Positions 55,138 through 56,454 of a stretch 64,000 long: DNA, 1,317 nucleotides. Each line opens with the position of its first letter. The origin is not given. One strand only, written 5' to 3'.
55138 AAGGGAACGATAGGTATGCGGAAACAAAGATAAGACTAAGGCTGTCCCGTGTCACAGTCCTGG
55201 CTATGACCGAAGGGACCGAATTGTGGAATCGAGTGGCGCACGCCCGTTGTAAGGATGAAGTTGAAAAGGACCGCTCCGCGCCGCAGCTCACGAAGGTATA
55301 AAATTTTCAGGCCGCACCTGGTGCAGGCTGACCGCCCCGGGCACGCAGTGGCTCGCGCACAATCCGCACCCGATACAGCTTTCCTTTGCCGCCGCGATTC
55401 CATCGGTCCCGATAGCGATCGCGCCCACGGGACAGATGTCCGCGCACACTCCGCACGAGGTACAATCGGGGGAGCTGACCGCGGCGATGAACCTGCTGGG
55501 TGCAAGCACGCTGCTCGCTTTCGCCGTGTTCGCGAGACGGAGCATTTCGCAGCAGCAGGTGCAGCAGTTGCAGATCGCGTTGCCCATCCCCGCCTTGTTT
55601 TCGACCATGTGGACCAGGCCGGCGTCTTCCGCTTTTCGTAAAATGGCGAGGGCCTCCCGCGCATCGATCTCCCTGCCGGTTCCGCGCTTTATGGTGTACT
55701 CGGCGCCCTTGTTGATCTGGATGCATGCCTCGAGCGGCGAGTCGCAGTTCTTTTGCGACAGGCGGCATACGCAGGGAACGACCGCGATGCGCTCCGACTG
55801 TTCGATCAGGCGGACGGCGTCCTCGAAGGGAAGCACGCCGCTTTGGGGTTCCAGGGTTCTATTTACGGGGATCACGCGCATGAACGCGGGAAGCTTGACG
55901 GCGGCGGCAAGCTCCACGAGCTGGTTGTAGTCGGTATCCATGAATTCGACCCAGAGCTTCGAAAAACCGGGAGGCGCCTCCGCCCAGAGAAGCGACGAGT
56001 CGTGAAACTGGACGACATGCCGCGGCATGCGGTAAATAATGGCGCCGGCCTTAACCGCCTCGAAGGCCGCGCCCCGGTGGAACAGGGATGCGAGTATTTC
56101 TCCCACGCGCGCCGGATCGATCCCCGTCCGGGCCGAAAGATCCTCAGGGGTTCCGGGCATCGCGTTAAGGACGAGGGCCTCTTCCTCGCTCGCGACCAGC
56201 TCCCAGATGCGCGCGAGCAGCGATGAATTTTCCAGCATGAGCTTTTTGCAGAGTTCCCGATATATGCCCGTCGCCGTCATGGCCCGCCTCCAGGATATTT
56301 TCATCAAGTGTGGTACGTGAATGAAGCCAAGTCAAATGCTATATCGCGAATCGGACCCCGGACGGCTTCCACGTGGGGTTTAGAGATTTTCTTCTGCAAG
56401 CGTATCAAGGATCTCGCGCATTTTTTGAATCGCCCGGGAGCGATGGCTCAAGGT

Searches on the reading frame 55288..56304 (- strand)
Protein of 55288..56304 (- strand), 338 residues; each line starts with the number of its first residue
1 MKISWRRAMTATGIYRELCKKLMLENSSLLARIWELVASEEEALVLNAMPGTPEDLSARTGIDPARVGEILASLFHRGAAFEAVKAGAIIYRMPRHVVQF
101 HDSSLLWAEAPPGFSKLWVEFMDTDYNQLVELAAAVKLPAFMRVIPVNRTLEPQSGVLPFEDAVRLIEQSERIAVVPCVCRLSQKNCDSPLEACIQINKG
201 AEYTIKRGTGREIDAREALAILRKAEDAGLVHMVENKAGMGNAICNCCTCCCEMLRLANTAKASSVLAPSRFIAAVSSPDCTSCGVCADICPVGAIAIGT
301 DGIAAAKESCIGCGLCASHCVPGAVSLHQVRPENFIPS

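Call 44: find_homologous_proteins(query=window:55288-56304:-, max_evalue=1e-30)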
Query window:55288-56304:- (338 aa): 329 proteins with E <= 1e-30 among 8000 candidates; the best 120 are listed.
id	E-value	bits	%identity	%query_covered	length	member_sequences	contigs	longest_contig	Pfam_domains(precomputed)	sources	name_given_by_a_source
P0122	1.1e-217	740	100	98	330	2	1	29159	PF00037.33,PF12838.13,PF13237.12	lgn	-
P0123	2.2e-131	456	61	98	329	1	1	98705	PF14697.12,PF12797.13,PF12837.13,PF00037.33,PF12838.13,PF13237.12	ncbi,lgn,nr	ncbi:MAG TPA: 4Fe-4S binding protein [Spirochaetota bacterium]|nr:4Fe-4S binding protein [Spirochaet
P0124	3.1e-131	455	59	98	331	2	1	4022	PF14697.12,PF12837.13,PF00037.33,PF13484.12,PF12838.13,PF25160.2,PF13237.12,PF13187.12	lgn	-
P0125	6.2e-131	454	59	98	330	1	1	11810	PF14697.12,PF00037.33,PF12838.13,PF13237.12,PF13187.12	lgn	-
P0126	1.3e-130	453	60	98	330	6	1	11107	PF12797.13,PF12837.13,PF00037.33,PF12838.13,PF13237.12,PF12800.13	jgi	-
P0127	1.3e-130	453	61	98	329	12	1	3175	PF14697.12,PF12797.13,PF12837.13,PF00037.33,PF12838.13,PF13237.12,PF13187.12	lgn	-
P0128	1.9e-130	453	57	99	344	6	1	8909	PF14697.12,PF00037.33,PF12838.13,PF13237.12,PF13187.12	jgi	jgi:Pyruvate/2-oxoacid:ferredoxin oxidoreductase delta subunit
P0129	2.7e-129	449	61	98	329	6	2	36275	PF14697.12,PF12797.13,PF00037.33,PF25160.2,PF13237.12,PF13187.12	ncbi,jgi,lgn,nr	ncbi:MAG: 4Fe-4S binding protein [Spirochaetes bacterium]|jgi:ferredoxin|nr:4Fe-4S binding protein [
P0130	7.3e-128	444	59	98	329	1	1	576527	PF14697.12,PF12797.13,PF12837.13,PF00037.33,PF12838.13,PF13237.12,PF13187.12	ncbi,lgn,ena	-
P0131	1.2e-127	444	57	98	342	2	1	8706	PF14697.12,PF12797.13,PF12837.13,PF00037.33,PF13484.12,PF12838.13,PF25160.2,PF13237.12,PF12800.13,PF13187.12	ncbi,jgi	jgi:ferredoxin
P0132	2.2e-126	439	59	98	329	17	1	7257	PF12797.13,PF12837.13,PF00037.33,PF12838.13,PF13237.12,PF13187.12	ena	-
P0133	3.4e-126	439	56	98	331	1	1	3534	PF14697.12,PF12797.13,PF12837.13,PF00037.33,PF13484.12,PF12838.13,PF25160.2,PF13237.12,PF12800.13,PF13187.12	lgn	-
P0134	7.1e-126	438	57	98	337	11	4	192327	PF14697.12,PF12837.13,PF00037.33,PF12838.13,PF13237.12,PF13187.12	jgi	-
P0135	7.7e-125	434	56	97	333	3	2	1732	PF14697.12,PF12797.13,PF12837.13,PF00037.33,PF13484.12,PF12838.13,PF25160.2,PF13237.12,PF13187.12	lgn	-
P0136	1.1e-124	434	56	98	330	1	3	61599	PF14697.12,PF12797.13,PF12837.13,PF00037.33,PF13484.12,PF12838.13,PF13237.12,PF13187.12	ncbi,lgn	-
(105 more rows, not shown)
